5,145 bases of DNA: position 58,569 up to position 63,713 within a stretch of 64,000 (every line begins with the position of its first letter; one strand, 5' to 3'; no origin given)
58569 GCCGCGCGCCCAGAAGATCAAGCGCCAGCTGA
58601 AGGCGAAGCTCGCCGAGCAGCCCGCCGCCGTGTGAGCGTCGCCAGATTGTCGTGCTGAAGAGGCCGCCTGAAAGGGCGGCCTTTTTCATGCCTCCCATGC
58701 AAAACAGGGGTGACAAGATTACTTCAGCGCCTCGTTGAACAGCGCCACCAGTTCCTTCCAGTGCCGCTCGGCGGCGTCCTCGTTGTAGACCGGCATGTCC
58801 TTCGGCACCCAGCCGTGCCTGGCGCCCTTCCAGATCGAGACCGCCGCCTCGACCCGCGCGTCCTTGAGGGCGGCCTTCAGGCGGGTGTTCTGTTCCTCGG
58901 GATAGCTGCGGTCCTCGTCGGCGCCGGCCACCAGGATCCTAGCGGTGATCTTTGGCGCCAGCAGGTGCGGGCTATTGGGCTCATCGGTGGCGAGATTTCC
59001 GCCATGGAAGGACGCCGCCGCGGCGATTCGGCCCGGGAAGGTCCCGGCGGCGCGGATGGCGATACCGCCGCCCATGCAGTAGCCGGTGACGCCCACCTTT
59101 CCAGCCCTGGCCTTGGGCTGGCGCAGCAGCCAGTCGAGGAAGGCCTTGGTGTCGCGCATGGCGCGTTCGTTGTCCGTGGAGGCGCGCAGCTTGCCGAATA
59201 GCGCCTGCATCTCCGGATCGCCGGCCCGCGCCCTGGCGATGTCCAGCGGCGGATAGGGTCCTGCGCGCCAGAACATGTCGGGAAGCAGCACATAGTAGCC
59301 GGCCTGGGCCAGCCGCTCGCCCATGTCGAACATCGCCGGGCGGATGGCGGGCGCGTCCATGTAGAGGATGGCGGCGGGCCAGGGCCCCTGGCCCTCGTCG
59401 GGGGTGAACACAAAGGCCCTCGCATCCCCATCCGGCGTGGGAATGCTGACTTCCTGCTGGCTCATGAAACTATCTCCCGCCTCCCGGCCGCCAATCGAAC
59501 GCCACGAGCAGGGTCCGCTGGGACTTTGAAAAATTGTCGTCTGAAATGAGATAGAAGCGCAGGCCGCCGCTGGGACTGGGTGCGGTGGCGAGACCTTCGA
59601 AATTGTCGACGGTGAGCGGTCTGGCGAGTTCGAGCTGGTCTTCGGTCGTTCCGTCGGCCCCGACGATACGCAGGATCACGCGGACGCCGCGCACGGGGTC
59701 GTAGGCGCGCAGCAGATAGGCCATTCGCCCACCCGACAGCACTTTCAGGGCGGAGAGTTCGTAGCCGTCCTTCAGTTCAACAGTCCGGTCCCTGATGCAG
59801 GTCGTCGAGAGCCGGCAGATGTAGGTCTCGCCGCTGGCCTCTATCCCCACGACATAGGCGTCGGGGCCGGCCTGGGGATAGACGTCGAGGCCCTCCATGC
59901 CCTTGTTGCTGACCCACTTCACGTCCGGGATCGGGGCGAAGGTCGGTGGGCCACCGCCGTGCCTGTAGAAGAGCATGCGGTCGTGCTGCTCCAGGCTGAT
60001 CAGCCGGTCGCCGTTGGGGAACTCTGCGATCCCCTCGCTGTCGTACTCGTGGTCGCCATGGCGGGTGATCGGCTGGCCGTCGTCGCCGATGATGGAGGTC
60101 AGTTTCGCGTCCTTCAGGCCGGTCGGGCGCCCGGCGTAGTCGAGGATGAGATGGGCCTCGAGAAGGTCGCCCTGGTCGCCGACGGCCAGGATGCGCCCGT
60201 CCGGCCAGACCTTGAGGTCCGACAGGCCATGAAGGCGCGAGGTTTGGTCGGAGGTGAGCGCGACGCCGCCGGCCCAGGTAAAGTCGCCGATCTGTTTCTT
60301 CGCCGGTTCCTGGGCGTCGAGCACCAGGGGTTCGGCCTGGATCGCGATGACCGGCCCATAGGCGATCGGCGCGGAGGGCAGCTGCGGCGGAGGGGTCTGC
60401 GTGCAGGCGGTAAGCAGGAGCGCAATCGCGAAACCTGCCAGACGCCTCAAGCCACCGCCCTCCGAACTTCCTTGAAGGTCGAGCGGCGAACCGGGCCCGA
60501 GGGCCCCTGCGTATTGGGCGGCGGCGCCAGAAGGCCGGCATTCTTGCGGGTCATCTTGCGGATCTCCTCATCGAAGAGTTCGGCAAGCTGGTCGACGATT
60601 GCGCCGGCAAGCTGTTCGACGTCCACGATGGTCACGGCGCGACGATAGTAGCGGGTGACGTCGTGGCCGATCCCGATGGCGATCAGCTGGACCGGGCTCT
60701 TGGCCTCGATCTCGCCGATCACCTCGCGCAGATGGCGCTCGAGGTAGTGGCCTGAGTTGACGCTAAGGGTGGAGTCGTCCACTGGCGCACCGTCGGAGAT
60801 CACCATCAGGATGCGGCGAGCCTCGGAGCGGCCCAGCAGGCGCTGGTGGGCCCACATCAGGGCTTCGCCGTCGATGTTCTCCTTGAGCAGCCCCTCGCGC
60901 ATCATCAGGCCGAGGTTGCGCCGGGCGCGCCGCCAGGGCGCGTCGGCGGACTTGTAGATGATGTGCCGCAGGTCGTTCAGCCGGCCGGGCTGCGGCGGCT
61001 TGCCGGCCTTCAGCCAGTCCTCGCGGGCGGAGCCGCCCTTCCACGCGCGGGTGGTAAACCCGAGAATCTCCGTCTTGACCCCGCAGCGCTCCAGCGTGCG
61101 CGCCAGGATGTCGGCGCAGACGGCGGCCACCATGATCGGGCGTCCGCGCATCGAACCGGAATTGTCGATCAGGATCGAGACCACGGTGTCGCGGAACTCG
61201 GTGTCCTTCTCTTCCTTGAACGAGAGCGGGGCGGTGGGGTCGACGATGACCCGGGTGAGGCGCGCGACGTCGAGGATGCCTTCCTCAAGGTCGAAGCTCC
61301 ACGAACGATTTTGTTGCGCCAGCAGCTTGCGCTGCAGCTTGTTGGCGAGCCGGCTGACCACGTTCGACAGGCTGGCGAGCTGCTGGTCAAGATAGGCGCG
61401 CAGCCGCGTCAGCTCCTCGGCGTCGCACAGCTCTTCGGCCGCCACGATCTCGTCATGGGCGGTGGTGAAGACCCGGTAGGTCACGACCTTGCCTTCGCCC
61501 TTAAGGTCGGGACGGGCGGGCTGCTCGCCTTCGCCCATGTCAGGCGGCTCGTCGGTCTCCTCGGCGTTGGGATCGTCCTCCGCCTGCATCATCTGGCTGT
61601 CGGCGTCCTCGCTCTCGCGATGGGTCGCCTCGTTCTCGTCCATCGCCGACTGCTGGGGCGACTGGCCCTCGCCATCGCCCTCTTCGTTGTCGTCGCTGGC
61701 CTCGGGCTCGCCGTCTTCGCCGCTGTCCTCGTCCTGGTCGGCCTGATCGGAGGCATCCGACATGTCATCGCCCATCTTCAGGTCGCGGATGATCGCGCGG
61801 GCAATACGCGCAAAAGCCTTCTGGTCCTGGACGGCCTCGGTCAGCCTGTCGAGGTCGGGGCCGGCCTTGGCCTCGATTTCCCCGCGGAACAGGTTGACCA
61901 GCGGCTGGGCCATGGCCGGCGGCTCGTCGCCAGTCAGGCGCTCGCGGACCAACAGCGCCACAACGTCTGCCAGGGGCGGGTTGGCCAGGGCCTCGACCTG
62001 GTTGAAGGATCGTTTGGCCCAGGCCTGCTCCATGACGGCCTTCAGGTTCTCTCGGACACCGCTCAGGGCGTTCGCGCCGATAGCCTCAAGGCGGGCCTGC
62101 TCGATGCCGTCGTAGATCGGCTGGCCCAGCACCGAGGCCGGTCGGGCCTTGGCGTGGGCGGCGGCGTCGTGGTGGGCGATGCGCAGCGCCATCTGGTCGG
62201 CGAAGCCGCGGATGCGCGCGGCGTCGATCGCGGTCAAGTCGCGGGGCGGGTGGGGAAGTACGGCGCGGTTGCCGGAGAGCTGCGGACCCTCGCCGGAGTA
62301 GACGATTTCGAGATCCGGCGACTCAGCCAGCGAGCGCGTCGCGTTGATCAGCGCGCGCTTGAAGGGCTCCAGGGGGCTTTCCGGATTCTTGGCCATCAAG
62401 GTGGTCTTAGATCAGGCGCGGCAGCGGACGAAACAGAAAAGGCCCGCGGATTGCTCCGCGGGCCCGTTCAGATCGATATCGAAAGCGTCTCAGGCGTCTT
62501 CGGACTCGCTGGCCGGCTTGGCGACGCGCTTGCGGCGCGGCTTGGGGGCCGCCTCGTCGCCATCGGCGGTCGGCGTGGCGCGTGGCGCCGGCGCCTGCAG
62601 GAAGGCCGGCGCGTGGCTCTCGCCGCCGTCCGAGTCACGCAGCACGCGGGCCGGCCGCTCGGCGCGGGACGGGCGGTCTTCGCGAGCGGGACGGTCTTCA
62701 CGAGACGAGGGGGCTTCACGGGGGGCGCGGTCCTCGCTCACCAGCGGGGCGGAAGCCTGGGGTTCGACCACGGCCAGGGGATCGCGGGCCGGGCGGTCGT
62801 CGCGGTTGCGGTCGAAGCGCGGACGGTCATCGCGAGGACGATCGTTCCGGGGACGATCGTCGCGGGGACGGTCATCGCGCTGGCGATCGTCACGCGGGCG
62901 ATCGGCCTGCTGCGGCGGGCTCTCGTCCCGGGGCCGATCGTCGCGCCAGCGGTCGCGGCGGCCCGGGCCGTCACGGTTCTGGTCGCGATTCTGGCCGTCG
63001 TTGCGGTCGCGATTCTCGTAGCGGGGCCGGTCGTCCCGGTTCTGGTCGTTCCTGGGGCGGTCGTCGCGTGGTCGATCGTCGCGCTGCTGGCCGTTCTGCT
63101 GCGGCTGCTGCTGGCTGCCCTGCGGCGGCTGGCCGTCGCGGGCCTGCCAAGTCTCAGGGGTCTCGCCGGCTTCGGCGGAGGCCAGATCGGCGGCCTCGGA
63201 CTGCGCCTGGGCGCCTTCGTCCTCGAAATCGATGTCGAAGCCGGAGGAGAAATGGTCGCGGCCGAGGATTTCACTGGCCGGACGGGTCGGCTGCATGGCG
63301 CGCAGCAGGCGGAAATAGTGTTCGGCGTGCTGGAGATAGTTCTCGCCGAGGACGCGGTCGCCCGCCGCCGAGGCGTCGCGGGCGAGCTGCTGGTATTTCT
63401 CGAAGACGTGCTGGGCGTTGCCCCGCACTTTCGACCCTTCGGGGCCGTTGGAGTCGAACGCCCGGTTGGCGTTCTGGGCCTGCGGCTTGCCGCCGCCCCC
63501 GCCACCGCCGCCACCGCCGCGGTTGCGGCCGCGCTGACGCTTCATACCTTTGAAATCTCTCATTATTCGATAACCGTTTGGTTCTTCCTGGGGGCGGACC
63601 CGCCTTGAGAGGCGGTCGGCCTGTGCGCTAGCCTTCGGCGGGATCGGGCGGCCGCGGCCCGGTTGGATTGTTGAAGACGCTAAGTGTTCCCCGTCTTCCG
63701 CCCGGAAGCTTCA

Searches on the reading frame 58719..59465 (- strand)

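Call 43: search_protein_families(library=pfam, proteins=[window:58719-59465:-])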
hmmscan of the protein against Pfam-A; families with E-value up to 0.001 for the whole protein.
window:58719-59465:- (248 aa): 6 families
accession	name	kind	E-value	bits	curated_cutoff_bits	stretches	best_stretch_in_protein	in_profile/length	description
PF01738.24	DLH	-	1.6e-43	149.3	21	1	16-246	2-216/217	Dienelactone hydrolase family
PF02129.25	Peptidase_S15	-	4.8e-06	26.9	23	1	100-156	74-129/262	X-Pro dipeptidyl-peptidase (S15 family)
PF00561.26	Abhydrolase_1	-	3.9e-05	23.9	25.8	1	102-194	51-136/245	alpha/beta hydrolase fold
PF08840.17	BAAT_C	-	6.8e-05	23.4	20.9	1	110-163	10-62/210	BAAT / Acyl-CoA thioester hydrolase C terminal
PF00326.27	Peptidase_S9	-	0.00013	21.9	22.6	0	172-231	142-200/213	Prolyl oligopeptidase family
PF12146.15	Hydrolase_4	-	0.0005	19.9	27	0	98-150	54-104/239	Serine aminopeptidase, S33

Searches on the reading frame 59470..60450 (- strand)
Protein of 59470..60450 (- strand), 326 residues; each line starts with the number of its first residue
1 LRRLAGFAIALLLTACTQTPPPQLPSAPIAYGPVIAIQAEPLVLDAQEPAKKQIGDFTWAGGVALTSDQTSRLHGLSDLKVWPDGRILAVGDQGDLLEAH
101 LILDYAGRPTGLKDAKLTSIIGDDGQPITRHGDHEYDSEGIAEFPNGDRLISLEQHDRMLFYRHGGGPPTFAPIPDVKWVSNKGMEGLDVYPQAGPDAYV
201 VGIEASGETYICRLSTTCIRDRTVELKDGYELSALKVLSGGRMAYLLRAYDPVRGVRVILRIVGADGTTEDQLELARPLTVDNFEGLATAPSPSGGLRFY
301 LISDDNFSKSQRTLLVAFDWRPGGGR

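Call 43: search_protein_families(library=pfam, proteins=[window:59470-60450:-])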
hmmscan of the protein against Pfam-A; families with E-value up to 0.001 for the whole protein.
window:59470-60450:- (326 aa): 1 family
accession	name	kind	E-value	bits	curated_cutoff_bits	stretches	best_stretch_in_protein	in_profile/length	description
PF13449.12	Phytase-like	-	1.3e-20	74.9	27.6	1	72-307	2-284/284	Esterase-like activity of phytase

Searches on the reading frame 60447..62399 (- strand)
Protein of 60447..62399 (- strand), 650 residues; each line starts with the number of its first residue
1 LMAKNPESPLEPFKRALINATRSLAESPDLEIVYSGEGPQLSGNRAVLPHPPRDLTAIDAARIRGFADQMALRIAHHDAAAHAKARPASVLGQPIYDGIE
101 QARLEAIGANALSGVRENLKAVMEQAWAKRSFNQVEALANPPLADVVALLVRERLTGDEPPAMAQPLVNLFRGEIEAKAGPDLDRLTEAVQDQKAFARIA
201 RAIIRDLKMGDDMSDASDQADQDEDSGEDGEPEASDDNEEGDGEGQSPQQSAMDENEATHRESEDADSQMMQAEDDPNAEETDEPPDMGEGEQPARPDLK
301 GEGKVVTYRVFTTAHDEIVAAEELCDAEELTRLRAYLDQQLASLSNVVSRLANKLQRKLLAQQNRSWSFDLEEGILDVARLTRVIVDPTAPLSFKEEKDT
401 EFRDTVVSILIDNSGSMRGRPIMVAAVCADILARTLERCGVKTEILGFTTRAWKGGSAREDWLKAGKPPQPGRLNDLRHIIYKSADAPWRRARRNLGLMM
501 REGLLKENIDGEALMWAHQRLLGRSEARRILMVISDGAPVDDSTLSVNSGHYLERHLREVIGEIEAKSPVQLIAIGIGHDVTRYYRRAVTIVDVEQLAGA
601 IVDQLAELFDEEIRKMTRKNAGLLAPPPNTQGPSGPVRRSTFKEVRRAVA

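Call 43: search_protein_families(library=pfam, proteins=[window:60447-62399:-])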
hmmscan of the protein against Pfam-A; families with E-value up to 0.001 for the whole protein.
window:60447-62399:- (650 aa): 2 families
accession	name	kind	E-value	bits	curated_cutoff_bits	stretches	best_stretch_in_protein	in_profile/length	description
PF11775.14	CobT_C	-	5e-109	363.5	21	1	393-610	1-219/220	Cobalamin biosynthesis protein CobT VWA domain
PF06213.17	CobT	-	4.6e-86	289.2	26.1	1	7-280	1-273/276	Cobalamin biosynthesis protein CobT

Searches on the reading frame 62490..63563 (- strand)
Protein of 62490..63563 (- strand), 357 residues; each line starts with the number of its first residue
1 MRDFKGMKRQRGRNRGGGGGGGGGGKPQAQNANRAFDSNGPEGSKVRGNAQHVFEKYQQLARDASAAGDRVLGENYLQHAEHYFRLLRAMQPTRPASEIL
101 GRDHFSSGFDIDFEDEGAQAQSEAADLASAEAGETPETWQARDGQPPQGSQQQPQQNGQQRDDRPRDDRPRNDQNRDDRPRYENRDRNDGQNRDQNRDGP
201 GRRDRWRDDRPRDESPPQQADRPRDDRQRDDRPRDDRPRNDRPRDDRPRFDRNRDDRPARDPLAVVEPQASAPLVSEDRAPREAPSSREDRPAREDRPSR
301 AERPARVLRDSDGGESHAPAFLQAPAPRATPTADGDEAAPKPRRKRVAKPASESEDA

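Call 46: search_protein_families(library=pfam, proteins=[window:62490-63563:-], max_evalue=0.01)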
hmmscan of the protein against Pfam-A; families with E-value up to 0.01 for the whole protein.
window:62490-63563:- (357 aa): 1 family
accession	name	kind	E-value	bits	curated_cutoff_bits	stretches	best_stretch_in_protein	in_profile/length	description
PF13763.11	DUF4167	-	1.3e-30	105.8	25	1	13-92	3-77/78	Domain of unknown function (DUF4167)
